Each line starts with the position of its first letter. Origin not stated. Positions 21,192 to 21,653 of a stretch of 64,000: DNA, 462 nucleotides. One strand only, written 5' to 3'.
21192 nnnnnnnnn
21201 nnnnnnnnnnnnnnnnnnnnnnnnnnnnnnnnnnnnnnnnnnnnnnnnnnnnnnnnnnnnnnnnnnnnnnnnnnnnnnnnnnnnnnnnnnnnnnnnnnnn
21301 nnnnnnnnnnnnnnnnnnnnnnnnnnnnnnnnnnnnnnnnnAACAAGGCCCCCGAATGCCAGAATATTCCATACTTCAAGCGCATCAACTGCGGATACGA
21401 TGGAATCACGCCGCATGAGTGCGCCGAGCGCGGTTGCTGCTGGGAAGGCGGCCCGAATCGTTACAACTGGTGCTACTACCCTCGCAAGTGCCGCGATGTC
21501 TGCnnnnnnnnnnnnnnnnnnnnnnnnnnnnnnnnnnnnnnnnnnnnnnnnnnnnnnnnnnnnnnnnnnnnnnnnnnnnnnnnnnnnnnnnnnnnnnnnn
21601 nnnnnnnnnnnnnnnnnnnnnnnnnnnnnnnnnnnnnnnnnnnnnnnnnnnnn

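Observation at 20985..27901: A standalone secreted trefoil (P-domain) protein lies 3.3 kb from a GH31 alpha-glucosidase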

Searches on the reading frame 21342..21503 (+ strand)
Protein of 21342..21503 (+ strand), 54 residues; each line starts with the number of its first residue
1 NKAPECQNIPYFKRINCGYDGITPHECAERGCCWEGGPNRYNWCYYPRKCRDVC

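Call 45: find_homologous_proteins(query=A2, max_evalue=10)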
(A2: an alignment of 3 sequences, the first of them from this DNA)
Query A2 (3 sequences): no candidate shares three 5-residue words with the query. No homologue found.

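Call 46: find_related_loci(query=A2, collection=metagenome_contigs, flank=4000)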
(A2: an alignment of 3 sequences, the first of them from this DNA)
Query A2 (54 aa) in metagenome_contigs; peptide patterns used: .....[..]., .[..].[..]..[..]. (x = any residue, [..] = any of these).
146 stretches matched a pattern; 2 encode a relative of the query (tblastn E <= 1e-3); 2 distinct loci.
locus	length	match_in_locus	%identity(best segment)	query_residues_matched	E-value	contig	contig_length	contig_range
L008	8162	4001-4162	100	1-54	7e-36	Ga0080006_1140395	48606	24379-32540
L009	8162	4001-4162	100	1-54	7e-36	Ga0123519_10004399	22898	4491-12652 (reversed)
